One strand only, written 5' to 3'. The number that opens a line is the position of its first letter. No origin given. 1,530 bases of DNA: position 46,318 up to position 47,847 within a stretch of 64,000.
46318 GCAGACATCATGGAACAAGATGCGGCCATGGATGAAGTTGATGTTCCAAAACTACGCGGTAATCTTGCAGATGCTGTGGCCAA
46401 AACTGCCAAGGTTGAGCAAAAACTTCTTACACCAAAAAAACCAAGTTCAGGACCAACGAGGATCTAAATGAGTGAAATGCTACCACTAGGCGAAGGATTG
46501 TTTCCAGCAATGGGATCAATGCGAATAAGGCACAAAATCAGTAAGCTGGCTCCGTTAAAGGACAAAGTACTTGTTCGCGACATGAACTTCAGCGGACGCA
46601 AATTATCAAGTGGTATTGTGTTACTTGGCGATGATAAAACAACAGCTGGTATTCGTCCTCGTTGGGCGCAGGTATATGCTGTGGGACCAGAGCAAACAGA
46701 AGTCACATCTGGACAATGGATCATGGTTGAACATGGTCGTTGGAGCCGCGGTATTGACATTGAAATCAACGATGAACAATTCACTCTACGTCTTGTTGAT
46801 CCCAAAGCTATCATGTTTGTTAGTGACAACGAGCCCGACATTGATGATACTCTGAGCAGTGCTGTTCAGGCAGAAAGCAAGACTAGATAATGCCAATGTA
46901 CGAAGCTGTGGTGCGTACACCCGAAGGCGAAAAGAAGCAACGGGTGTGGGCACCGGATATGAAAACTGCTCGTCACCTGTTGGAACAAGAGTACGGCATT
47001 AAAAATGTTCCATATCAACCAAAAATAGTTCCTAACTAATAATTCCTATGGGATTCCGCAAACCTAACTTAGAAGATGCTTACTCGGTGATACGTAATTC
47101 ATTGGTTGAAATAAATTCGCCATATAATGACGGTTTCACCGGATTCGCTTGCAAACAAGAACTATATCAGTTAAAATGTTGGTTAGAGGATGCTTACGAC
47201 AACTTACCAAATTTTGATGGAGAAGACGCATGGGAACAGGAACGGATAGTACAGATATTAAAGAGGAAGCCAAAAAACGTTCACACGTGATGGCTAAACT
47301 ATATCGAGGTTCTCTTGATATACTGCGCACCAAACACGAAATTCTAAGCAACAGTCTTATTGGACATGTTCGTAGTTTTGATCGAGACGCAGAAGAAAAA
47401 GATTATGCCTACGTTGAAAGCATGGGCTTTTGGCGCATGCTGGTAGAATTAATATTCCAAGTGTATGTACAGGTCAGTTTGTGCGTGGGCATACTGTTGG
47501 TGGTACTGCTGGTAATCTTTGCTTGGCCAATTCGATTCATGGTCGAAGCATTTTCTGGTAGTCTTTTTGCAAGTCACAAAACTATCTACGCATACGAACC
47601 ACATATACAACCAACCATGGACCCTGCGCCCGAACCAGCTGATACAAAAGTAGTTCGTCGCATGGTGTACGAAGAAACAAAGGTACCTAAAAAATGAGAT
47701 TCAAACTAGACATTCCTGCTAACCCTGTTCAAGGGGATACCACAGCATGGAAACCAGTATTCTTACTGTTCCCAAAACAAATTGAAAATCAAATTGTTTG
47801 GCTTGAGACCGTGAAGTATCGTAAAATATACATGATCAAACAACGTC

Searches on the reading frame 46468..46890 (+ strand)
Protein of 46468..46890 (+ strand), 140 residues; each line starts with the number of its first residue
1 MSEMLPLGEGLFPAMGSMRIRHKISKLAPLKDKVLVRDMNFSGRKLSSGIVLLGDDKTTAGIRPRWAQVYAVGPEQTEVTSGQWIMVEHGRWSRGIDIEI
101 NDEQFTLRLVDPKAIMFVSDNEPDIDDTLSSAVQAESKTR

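Call 5: search_protein_families(library=pfam, proteins=[window:46468-46890:+], max_evalue=0.01)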
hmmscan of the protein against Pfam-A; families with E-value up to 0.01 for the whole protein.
window:46468-46890:+ (140 aa): 1 family
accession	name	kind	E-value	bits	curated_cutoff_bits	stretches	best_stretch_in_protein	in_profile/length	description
PF00166.26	Cpn10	-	2e-05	25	21.1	1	26-107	1-83/93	Chaperonin 10 Kd subunit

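Call 9: search_protein_families(library=phrogs, proteins=[window:46468-46890:+], max_evalue=0.001)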
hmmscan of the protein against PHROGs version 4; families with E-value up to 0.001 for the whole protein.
window:46468-46890:+ (140 aa): 1 family
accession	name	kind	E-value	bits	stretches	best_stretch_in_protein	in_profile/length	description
phrog_931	-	head and packaging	4e-11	43.7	1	27-102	6-83/109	head morphogenesis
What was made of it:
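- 46468..46890 (+): GroES/Hsp10-like co-chaperonin, 140 aa, a functional analogue of T4 gp31. Pfam Cpn10 above cut-off (call 5). phrog_931 (call 9).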

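Call 19: search_protein_families(library=ncbifam, proteins=[window:46468-46890:+], max_evalue=0.001)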
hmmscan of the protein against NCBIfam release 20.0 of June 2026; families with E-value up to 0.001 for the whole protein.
window:46468-46890:+ (140 aa): 1 family
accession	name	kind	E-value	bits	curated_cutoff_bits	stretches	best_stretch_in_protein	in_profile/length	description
NF001530.0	PRK00364.1-6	equivalog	0.00018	21.3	136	1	22-79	6-58/104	co-chaperone GroES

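Call 41: search_solved_structures(query=window:46468-46890:+, show_alignments=2, max_evalue=1)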
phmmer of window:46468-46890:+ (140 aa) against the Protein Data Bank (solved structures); distinct sequences matched with E-value up to 1: 6.
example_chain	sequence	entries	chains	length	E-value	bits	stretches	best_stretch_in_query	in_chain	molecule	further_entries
8wuw_a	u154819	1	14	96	0.023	17.7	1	25-86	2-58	Co-chaperonin GroES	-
7ekq_R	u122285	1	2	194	0.051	16.6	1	15-76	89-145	Cpn20 co-chaperonin subunit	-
8wux_a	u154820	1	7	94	0.056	16.4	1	27-86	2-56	Co-chaperonin GroES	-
8wuc_a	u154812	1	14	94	0.16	15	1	26-74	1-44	Co-chaperonin GroES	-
7ekq_P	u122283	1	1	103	0.18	14.8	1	23-104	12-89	Chaperonin 11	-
3hi8_A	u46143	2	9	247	0.73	12.8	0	90-128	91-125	Proliferating cell nuclear antigen PcnA | PCNA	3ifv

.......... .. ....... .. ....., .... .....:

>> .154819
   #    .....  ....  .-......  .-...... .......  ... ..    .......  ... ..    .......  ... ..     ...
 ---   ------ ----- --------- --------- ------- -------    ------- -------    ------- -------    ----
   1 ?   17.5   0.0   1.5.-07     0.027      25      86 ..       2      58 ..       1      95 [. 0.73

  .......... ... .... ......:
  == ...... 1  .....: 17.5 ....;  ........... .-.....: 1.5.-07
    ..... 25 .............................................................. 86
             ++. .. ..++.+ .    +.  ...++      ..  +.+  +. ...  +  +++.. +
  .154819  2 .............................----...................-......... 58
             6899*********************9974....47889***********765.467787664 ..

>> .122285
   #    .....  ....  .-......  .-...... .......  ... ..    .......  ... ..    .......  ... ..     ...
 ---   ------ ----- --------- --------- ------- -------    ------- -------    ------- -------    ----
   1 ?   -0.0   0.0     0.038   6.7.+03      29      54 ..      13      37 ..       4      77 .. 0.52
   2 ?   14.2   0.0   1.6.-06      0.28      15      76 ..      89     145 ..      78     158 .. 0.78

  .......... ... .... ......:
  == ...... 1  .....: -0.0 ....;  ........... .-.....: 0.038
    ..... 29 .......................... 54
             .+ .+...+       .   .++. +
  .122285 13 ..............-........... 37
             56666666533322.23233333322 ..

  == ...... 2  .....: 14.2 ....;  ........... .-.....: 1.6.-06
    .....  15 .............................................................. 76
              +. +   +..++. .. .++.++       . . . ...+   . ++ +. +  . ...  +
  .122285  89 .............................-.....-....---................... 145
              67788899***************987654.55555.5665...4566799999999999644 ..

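Call 79: find_homologous_proteins(query=window:46468-46890:+, max_evalue=0.001)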
Query window:46468-46890:+ (140 aa): 1748 proteins with E <= 0.001 among 1757 candidates; the best 120 are listed.
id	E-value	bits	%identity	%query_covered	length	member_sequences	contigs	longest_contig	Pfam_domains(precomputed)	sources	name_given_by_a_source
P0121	1.7e-80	285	93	100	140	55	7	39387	-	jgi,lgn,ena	-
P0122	1.1e-78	279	89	100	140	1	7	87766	-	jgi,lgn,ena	jgi:co-chaperonin GroES (HSP10)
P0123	1.4e-78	279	89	100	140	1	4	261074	-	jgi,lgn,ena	-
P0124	1.7e-77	276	90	98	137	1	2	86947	-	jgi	jgi:co-chaperonin GroES (HSP10)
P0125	7.2e-76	270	86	100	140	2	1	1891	-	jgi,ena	jgi:co-chaperonin GroES (HSP10)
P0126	1.4e-75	269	86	100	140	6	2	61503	-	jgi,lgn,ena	jgi:co-chaperonin GroES (HSP10)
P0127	1.1e-66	241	78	97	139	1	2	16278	-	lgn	-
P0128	4.2e-66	239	76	100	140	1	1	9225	-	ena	-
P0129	4.6e-66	239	77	97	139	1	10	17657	-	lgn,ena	-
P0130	1.6e-64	234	76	97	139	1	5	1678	-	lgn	-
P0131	4.4e-63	229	73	97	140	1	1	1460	-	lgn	-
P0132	6.0e-63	228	74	97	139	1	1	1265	PF00166.27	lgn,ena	-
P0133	1.0e-62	228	74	100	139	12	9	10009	PF00166.27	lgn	-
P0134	2.0e-62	227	72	100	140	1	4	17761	PF00166.27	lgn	-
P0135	4.0e-62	226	71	97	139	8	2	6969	-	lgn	-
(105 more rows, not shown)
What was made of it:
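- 46468..46890 (+): 1748 metagenomic relatives, many named GroES by JGI (call 79).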

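Call 85: predict_structure(alignment_id=A5)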
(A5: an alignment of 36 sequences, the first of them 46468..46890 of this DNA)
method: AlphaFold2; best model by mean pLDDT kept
length: 140 residues; sequences in the alignment: 36
mean_pLDDT: 75.1   pTM: 0.68
mean pLDDT of the five models: 75.1, 73.5, 73.3, 72.9, 70.7
residues with pLDDT >= 90: 47; 70-90: 36; 50-70: 35; < 50: 22
segments of 3 or more residues with pLDDT < 50: 1-4, 7-18, 137-140
pLDDT, mean of each block of 10 residues (from residue 1): 47 47 79 93 69 58 84 95 91 87 90 93 70 50
secondary structure, 60 per line:
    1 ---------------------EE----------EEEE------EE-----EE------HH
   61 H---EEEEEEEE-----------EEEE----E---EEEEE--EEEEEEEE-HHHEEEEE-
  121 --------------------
elements in order: E34-37 E65-72 E84-87 E96-100 E103-110 E115-119

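Call 87: fold_search(model_id=the predicted structure, library=pdb)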
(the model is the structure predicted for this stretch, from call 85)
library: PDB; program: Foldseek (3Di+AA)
matches with E <= 10: 591; with E <= 0.001: 3
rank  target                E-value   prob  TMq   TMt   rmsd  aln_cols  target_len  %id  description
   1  1p3h_B                9.7e-05  1.00  0.44  0.60   5.6       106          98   23  Crystal Structure of the Mycobacterium tuberculosis chaperonin 10 tetradecamer (released 2003-07-15)
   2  1p3h_A                2.0e-04  1.00  0.43  0.59   5.8       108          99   23  Crystal Structure of the Mycobacterium tuberculosis chaperonin 10 tetradecamer (released 2003-07-15)
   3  8wuw_a                2.0e-04  1.00  0.40  0.56   5.3       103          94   23  Cryo-EM structure of H. thermophilus GroEL-GroES2 asymmetric football complex (released 2024-03-27)
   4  5opx_1                1.1e-03  1.00  0.41  0.58   4.2       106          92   21  Crystal structure of the GroEL mutant A109C in complex with GroES and ADP BeF2 (released 2018-01-10)
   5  5opx_V                1.6e-03  1.00  0.43  0.60   3.8       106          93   21  Crystal structure of the GroEL mutant A109C in complex with GroES and ADP BeF2 (released 2018-01-10)
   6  5opx_U                2.0e-03  1.00  0.44  0.63   4.1       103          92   20  Crystal structure of the GroEL mutant A109C in complex with GroES and ADP BeF2 (released 2018-01-10)
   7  5opx_Q                2.1e-03  1.00  0.42  0.61   4.4       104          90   21  Crystal structure of the GroEL mutant A109C in complex with GroES and ADP BeF2 (released 2018-01-10)
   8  5opx_P                2.1e-03  1.00  0.42  0.58   3.9       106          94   21  Crystal structure of the GroEL mutant A109C in complex with GroES and ADP BeF2 (released 2018-01-10)
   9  5opx_R                2.3e-03  1.00  0.42  0.60   3.8       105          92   21  Crystal structure of the GroEL mutant A109C in complex with GroES and ADP BeF2 (released 2018-01-10)
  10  5opx_O                2.4e-03  1.00  0.42  0.59   4.2       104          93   21  Crystal structure of the GroEL mutant A109C in complex with GroES and ADP BeF2 (released 2018-01-10)
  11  4pkn_X                6.6e-03  1.00  0.43  0.60   4.0       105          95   22  Crystal structure of the football-shaped GroEL-GroES2-(ADPBeFx)14 complex containing substrate Rubisco (released 2014-08-20)
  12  4pj1_Z                7.4e-03  0.99  0.37  0.46  11.1       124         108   20  Crystal structure of the human mitochondrial chaperonin symmetrical 'football' complex (released 2015-04-29)
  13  1g31_A                1.1e-02  1.00  0.41  0.52   6.4       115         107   14  GP31 CO-CHAPERONIN FROM BACTERIOPHAGE T4 (released 1998-08-26)
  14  4pko_O                1.5e-02  1.00  0.42  0.58   4.5       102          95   20  Crystal structure of the Football-shaped GroEL-GroES2-(ADPBeFx)14 complex (released 2014-08-20)
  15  6lii_B                1.7e-01  0.91  0.37  0.16   9.5       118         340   15  A quinone oxidoreductase (released 2021-01-20)
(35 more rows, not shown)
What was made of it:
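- On GroES / Cpn10: The top Foldseek hits are all Cpn10/GroES, with target-normalised TM about 0.6. pLDDT is low at residues 41-60, where the mobile loop is expected (calls 85, 87).
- Checked: Its 14 best PDB matches are Cpn10/GroES chains plus T4 gp31 (calls 85, 87).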

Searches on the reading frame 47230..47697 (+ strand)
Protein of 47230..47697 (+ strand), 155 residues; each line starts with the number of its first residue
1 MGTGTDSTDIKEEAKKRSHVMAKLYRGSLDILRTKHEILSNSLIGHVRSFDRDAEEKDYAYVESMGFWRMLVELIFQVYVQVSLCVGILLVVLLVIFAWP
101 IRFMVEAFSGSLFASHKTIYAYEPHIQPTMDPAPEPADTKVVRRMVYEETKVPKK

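Call 17: search_protein_families(library=pfam, proteins=[window:47230-47697:+], max_evalue=0.01)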
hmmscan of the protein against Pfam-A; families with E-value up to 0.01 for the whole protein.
window:47230-47697:+ (155 aa): 0 families
